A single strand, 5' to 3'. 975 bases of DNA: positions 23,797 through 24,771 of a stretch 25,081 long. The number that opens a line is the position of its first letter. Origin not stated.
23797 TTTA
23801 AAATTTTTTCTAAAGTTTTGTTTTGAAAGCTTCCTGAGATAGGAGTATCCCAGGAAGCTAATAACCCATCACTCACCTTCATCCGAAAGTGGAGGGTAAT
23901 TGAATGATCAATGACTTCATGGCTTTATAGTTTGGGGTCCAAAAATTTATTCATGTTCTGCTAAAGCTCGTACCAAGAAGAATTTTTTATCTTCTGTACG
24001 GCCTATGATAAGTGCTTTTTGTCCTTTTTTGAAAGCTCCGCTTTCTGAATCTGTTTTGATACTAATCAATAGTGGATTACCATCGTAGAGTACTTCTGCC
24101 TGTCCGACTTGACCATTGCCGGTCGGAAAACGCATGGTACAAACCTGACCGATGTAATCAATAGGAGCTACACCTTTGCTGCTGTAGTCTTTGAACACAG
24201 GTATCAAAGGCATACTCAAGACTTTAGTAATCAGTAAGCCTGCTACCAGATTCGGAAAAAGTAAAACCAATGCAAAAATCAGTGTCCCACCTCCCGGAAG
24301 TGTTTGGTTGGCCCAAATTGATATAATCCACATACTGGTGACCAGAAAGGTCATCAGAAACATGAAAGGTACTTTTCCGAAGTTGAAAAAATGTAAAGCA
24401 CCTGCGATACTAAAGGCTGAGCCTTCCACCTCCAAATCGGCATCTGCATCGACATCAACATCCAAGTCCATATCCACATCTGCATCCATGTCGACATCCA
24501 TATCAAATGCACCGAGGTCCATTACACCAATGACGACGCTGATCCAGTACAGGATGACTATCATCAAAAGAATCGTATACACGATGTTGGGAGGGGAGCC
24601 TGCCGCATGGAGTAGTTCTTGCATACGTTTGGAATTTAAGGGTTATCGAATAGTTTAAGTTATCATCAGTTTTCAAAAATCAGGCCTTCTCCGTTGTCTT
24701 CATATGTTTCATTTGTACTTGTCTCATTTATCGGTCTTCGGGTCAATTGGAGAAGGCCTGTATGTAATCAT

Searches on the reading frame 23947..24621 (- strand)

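Call 8: search_protein_families(library=pfam, proteins=[window:23947-24621:-], max_evalue=0.01)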
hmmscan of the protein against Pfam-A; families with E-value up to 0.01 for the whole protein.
window:23947-24621:- (224 aa): 1 family
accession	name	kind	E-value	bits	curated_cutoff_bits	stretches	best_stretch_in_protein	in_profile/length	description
PF21001.2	YqiJ_N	-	0.0062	17.2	23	0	16-127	9-110/116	Inner membrane protein YqiJ, N-terminal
